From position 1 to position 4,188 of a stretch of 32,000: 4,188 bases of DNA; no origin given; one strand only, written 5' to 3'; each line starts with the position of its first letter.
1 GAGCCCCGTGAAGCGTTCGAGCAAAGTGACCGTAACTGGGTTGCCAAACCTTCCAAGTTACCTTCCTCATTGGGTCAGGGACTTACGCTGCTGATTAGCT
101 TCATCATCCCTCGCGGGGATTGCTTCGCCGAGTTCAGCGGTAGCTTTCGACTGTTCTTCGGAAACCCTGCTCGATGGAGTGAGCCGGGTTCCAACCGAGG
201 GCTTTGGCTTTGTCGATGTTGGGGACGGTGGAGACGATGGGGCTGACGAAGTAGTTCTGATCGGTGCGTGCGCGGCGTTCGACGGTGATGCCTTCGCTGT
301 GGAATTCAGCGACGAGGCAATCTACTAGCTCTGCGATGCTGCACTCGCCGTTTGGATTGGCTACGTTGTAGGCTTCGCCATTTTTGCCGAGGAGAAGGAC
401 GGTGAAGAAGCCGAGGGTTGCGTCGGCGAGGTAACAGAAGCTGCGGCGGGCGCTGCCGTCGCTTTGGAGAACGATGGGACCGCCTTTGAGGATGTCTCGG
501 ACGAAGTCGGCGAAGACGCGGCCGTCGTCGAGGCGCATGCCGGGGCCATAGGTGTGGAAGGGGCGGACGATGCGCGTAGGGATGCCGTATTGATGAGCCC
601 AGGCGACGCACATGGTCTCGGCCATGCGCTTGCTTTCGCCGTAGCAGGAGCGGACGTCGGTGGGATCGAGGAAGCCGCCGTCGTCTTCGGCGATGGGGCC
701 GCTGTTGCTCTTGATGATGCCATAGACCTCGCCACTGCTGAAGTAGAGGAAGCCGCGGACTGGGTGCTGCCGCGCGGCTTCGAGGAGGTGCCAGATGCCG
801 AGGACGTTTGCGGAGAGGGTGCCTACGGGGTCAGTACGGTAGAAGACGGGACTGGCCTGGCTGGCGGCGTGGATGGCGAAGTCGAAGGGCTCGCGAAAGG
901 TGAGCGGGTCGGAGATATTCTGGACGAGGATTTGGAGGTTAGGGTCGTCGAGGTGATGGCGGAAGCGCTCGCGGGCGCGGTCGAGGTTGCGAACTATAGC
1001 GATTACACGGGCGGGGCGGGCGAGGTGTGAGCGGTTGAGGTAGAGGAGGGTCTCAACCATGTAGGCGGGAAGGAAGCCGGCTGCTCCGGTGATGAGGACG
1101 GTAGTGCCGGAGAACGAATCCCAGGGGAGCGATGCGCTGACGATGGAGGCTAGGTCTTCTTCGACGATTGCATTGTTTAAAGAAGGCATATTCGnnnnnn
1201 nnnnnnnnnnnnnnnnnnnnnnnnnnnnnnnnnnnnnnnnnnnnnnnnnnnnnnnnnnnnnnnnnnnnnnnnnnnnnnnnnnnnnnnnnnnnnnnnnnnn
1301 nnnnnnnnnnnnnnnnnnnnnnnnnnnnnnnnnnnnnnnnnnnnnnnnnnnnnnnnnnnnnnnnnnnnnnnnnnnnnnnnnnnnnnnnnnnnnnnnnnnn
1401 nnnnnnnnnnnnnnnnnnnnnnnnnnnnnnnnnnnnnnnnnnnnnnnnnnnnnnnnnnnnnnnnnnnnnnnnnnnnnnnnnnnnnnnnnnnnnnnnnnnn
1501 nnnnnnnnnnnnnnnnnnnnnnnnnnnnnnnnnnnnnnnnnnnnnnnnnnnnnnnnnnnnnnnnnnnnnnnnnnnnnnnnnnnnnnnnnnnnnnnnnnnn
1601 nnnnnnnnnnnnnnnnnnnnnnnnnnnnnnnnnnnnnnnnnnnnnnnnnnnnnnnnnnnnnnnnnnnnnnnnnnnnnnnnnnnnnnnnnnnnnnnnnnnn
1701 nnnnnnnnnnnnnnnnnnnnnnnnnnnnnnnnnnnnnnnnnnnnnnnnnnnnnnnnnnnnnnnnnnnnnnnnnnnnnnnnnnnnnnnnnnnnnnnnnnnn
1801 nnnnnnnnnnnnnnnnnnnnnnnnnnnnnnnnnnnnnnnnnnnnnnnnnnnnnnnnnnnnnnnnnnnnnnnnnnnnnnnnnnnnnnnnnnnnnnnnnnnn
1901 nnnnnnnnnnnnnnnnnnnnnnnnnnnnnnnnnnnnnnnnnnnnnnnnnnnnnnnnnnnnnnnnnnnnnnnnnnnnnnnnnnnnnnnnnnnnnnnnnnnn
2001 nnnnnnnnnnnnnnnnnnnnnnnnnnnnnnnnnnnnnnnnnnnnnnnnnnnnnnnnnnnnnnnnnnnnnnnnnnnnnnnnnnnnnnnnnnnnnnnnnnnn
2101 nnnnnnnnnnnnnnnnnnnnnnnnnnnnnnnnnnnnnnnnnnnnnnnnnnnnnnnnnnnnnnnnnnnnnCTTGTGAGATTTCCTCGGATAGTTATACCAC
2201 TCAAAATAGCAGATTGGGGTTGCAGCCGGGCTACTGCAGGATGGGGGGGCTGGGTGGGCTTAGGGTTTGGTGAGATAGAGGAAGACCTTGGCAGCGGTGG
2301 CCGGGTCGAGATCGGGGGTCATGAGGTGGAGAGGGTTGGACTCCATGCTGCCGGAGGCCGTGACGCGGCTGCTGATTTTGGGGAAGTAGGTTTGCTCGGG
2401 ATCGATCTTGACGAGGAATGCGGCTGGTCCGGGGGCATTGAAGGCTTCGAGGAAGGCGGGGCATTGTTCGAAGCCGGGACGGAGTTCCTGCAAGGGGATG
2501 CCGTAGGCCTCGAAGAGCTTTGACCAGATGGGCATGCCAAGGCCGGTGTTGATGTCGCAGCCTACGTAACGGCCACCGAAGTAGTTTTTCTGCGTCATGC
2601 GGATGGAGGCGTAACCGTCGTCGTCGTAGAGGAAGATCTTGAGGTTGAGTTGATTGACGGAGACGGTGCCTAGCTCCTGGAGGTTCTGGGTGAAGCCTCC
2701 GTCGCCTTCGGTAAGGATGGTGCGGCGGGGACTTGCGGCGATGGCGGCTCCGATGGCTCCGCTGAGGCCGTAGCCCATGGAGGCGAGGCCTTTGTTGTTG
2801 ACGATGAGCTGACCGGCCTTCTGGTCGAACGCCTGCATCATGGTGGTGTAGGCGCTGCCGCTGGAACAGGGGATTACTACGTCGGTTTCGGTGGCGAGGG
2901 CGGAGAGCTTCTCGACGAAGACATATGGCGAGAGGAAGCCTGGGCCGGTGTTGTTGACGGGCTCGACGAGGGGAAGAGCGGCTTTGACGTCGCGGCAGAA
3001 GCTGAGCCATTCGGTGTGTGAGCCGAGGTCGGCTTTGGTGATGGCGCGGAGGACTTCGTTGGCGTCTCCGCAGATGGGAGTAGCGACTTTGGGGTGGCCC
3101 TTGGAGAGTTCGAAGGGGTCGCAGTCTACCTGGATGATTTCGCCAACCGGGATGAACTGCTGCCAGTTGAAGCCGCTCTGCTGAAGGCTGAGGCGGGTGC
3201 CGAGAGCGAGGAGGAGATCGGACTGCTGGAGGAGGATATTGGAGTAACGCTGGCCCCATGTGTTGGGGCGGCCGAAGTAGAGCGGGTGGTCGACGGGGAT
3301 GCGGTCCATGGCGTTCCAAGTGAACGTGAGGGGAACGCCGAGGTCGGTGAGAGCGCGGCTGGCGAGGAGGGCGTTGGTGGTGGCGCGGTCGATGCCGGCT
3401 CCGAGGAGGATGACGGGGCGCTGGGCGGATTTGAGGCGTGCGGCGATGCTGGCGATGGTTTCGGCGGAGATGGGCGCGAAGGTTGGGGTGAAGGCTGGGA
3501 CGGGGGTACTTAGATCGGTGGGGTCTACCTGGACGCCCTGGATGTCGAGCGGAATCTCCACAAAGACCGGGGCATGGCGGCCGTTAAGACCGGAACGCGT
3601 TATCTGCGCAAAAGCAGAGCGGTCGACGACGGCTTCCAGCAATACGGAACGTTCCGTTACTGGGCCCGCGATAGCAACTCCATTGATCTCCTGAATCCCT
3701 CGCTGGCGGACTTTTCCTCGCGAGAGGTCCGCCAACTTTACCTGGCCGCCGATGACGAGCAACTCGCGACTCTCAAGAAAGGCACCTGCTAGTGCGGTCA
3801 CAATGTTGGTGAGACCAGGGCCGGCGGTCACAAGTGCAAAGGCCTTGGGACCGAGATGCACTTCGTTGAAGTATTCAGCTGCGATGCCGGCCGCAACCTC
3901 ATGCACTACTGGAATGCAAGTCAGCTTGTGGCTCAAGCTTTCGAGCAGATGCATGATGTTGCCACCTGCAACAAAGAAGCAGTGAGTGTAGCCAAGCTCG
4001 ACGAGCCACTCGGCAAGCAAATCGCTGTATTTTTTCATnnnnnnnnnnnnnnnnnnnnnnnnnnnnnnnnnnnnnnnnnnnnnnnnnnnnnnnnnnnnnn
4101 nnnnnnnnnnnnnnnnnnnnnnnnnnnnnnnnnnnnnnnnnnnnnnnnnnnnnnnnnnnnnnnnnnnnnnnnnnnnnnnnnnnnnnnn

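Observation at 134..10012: Nine-gene translationally coupled CDP-sugar operon with a non-canonical tailoring set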

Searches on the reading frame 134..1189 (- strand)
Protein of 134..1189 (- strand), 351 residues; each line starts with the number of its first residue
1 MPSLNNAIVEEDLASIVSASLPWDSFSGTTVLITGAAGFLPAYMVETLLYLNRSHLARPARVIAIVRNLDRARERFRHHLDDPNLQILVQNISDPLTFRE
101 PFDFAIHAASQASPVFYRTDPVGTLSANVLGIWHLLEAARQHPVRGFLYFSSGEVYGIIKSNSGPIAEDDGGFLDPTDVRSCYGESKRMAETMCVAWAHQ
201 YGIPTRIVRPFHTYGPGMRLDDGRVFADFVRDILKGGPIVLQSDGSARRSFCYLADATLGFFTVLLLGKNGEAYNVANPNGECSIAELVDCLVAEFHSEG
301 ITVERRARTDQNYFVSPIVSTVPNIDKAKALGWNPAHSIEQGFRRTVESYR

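Call 4: search_protein_families(library=pfam, proteins=[window:134-1189:-], max_evalue=0.001)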
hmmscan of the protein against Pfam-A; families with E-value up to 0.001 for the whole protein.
window:134-1189:- (351 aa): 5 families
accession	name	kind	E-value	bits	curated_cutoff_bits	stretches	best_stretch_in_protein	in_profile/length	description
PF01370.27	Epimerase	-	7.4e-41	140.6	20.9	1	31-277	1-240/240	NAD dependent epimerase/dehydratase family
PF16363.11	GDP_Man_Dehyd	-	1.3e-27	97.6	27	1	32-346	1-332/332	GDP-mannose 4,6 dehydratase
PF01073.25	3Beta_HSD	-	7.4e-12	45.3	22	1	32-220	1-188/280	3-beta hydroxysteroid dehydrogenase/isomerase family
PF07993.18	NAD_binding_4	-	4.5e-11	42.8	20.1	1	124-210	108-204/258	Male sterility protein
PF02719.21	Polysacc_synt_2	-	6.7e-05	22.6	20.2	0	31-152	1-128/293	Polysaccharide biosynthesis protein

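Call 5: search_protein_families(library=ncbifam, proteins=[window:134-1189:-], max_evalue=0.001)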
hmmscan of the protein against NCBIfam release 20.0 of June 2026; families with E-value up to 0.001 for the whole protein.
window:134-1189:- (351 aa): 19 families
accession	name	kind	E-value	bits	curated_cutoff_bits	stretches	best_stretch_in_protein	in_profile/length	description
TIGR01181.1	dTDP_gluc_dehyt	equivalog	1.6e-27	96.4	365.1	1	31-350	2-311/321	dTDP-glucose 4,6-dehydratase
TIGR04180.1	EDH_00030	hypoth_equivalog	6.3e-22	78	475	1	31-306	1-268/297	NAD-dependent 4,6-dehydratase LegB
NF008872.0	PRK11908.1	equivalog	4.6e-17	62.1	294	1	103-351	70-336/349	bifunctional UDP-4-keto-pentose/UDP-xylose synthase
TIGR01746.1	Thioester-redct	subfamily_domain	3e-16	59.6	213.35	2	127-293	111-278/371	thioester reductase domain-containing protein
NF011728.1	PRK15181.1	equivalog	4.3e-16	58.8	760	1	31-347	18-334/348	Vi polysaccharide biosynthesis UDP-N-acetylglucosaminuronic acid C-4 epimerase TviC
NF007582.0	PRK10217.1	equivalog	1.4e-14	54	698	1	117-350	98-331/355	dTDP-glucose 4,6-dehydratase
NF007490.0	PRK10084.1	subfamily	8.8e-14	51.2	649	1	107-350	79-334/361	dTDP-glucose 4,6-dehydratase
TIGR01179.1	galE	equivalog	1.9e-11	43.4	262.3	1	31-217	2-180/332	UDP-glucose 4-epimerase GalE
NF005998.1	PRK08125.1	equivalog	1.2e-10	40.5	777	1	29-347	316-646/649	bifunctional UDP-4-amino-4-deoxy-L-arabinose formyltransferase/UDP-glucuronic acid oxidase ArnA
NF047922.1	GDPFucSynFcl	equivalog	9.6e-09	35.1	500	1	118-350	71-301/308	GDP-L-fucose synthase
TIGR02622.1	CDP_4_6_dhtase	equivalog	1.1e-08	34.6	278.45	1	26-351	2-331/352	CDP-glucose 4,6-dehydratase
NF043036.1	ErythonDh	equivalog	1.5e-08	34.3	325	1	30-209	2-175/321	D-erythronate dehydrogenase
NF042422.1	oxyalk_red_OleD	equivalog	3.5e-08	33.2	580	1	31-296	3-250/329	2-alkyl-3-oxoalkanoate reductase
TIGR03466.1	HpnA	hypoth_equivalog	2.2e-07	30.1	367.65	1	30-216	2-173/327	hopanoid-associated sugar epimerase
NF047837.1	UDPAcbARedWbcJ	equivalog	8.8e-07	28.1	500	1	178-294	98-213/372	UDP-2-acetamido-2,6-beta-L-arabino-hexul-4-ose reductase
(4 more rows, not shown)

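Call 33: search_solved_structures(query=window:134-1189:-, max_evalue=1e-15)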
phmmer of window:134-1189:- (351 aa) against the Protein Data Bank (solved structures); distinct sequences matched with E-value up to 1e-15: 18.
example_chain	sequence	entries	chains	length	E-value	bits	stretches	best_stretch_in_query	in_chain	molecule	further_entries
4gll_A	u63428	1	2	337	1.7e-41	145.8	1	30-351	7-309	UDP-glucuronic acid decarboxylase 1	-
2b69_A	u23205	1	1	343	1.7e-41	145.8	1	30-351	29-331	UDP-glucuronate decarboxylase 1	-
4m55_A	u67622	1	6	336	8.6e-41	143.5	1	30-351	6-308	UDP-glucuronic acid decarboxylase 1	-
4lk3_A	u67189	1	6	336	1.2e-40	143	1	30-351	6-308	UDP-glucuronic acid decarboxylase 1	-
8v4g_A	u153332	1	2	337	1.3e-31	113.3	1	27-343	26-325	Putative nucleotide sugar dehydratase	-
8v4h_A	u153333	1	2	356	1.6e-31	113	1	27-343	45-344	Putative nucleotide sugar dehydratase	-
8vr2_A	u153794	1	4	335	3.2e-24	89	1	26-348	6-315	NAD-dependent epimerase/dehydratase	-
5u4q_A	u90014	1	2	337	4.4e-19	72.1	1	31-265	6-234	dTDP-glucose 4,6-dehydratase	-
10ke_A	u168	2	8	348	9.6e-19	71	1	32-346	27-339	Capsular polysaccharide biosynthesis protein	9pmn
6x3b_A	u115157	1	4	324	1.3e-18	70.6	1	101-346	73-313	GDP-6-deoxy-D-mannose reductase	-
1sb8_A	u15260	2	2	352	2.8e-18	69.5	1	32-343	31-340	wbpP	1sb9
6bwl_A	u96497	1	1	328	1.3e-17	67.2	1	31-348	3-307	Pal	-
4zrm_A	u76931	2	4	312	2.9e-17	66.1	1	29-351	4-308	UDP-glucose 4-epimerase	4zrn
7ys8_A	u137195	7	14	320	1.3e-16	64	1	31-351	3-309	UDP-glucose 4-epimerase | UDP-glucose 4-epimerase along with EC 5.1.3.2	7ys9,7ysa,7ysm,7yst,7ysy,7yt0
1r66_A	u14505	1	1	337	1.3e-16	64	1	31-351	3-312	TDP-glucose-4,6-dehydratase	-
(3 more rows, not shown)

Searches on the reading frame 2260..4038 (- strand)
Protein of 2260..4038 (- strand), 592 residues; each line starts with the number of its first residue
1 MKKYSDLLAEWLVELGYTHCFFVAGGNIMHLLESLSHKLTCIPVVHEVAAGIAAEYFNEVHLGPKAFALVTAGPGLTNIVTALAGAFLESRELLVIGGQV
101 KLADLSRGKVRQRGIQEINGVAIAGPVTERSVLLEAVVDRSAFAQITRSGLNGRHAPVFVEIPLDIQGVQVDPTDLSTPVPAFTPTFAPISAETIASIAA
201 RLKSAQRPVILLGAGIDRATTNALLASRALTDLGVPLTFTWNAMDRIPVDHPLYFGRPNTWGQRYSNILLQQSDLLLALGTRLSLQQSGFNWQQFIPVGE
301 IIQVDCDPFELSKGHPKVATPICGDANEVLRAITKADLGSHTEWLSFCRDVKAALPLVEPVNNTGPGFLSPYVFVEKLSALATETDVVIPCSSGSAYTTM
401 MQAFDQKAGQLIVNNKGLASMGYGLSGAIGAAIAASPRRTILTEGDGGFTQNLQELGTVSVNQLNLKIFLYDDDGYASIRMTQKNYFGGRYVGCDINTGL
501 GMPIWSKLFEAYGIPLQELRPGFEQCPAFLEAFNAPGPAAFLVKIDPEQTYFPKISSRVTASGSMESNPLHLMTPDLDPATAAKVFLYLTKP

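Call 4: search_protein_families(library=pfam, proteins=[window:2260-4038:-], max_evalue=0.001)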
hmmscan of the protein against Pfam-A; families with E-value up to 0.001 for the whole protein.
window:2260-4038:- (592 aa): 3 families
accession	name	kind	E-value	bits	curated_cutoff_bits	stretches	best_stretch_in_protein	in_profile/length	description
PF00205.28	TPP_enzyme_M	-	5e-28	97.9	30.4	1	195-332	1-136/137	Thiamine pyrophosphate enzyme, central domain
PF02776.23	TPP_enzyme_N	-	1.1e-25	90.2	26.8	1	3-120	2-116/119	Thiamine pyrophosphate enzyme, N-terminal TPP binding domain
PF02775.26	TPP_enzyme_C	-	5.5e-23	81.9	21.9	1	394-539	3-147/151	Thiamine pyrophosphate enzyme, C-terminal TPP binding domain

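Call 5: search_protein_families(library=ncbifam, proteins=[window:2260-4038:-], max_evalue=0.001)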
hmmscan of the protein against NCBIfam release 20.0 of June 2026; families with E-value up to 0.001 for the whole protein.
window:2260-4038:- (592 aa): 51 families (the best 25 are shown)
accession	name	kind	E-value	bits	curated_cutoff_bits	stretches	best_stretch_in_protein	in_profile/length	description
NF006016.1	PRK08155.1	equivalog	1.1e-71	242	870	1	10-555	11-542/554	acetolactate synthase large subunit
TIGR00118.1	acolac_lg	equivalog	2.9e-67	227.4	538.35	1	7-556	6-545/557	biosynthetic-type acetolactate synthase large subunit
NF004710.0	PRK06048.1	equivalog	6.2e-66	223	976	1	9-556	15-548/561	acetolactate synthase large subunit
NF006524.0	PRK08978.1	equivalog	8.6e-66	222.3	738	1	8-566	7-545/548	acetolactate synthase 2 catalytic subunit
NF005860.0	PRK07789.1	equivalog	4.4e-63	213.6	881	1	12-514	44-546/615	acetolactate synthase large subunit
NF004919.0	PRK06276.1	equivalog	1.1e-62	212.3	866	1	10-550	9-543/582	acetolactate synthase large subunit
NF005824.0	PRK07710.1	equivalog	1.7e-54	185.2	976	1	6-555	21-558/573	acetolactate synthase large subunit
NF005228.0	PRK06725.1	equivalog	3.5e-53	180.7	991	1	9-556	23-556/571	acetolactate synthase large subunit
NF005712.0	PRK07524.1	subfamily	4.4e-51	173.9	500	1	3-520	4-504/536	5-guanidino-2-oxopentanoate decarboxylase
NF005584.0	PRK07282.1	equivalog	4.8e-51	174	970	1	3-515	11-511/566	acetolactate synthase large subunit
NF005651.0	PRK07418.1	subfamily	1.7e-50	171.9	942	1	9-557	26-571/617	acetolactate synthase large subunit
NF006581.0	PRK09107.1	equivalog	3e-49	167.8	974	1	8-558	17-566/595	acetolactate synthase 3 large subunit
NF006319.0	PRK08527.1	equivalog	7.7e-49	166.5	905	1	5-555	7-548/565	acetolactate synthase large subunit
NF006122.0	PRK08266.1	subfamily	9e-48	163.1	571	1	6-552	8-533/543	hypothetical protein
NF006052.0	PRK08199.1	subfamily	2.6e-47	161.4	539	1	5-550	11-542/559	thiamine pyrophosphate protein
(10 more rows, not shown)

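Call 6: search_solved_structures(query=window:2260-4038:-, max_evalue=1e-10)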
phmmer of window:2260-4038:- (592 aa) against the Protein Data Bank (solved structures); distinct sequences matched with E-value up to 1e-10: 132 (the best 60 are shown).
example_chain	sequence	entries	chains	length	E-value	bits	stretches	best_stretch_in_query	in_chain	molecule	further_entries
8rph_A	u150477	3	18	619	3.4e-85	290.2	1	3-576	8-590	Thiamine pyrophosphate-binding protein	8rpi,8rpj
6lpi_A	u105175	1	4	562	1.8e-59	205.3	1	8-556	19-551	Acetolactate synthase isozyme 1 large subunit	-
5ahk_A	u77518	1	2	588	9.5e-48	166.5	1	3-542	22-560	ACETOLACTATE SYNTHASE II, LARGE SUBUNIT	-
8xod_A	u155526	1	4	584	5.3e-39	137.7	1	7-514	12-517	BbmA-G484F complex with CBOA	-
8x3x_A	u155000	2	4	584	5.8e-39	137.5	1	7-514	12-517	BbmA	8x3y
7stq_A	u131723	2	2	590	6.6e-39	137.3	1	2-557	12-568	Acetolactate synthase, chloroplastic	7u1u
7tzz_A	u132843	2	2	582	7.2e-39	137.2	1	2-556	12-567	Acetolactate synthase, chloroplastic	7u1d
3e9y_A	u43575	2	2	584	9.1e-39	136.9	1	2-556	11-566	Acetolactate synthase, chloroplastic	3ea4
7u25_A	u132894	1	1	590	9.2e-39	136.9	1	2-557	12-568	Acetolactate synthase, chloroplastic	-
1ybh_A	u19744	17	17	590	9.3e-39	136.9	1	2-557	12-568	Acetolactate synthase, chloroplast | Acetolactate synthase | Acetolactate synthase, chloroplastic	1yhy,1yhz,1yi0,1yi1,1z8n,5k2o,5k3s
6u9h_A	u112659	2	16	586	9.3e-39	136.9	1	2-556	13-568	Acetolactate synthase, chloroplastic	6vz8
8et5_A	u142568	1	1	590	1.4e-38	136.3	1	2-549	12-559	Acetolactate synthase, chloroplastic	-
9yjz_A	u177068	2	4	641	1.4e-37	133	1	7-492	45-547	Acetolactate synthase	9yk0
7egv_A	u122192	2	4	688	2.6e-36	128.8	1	6-555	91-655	Acetolactate synthase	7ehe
13bb_A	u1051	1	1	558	4.4e-34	121.4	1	5-495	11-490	acetolactate synthase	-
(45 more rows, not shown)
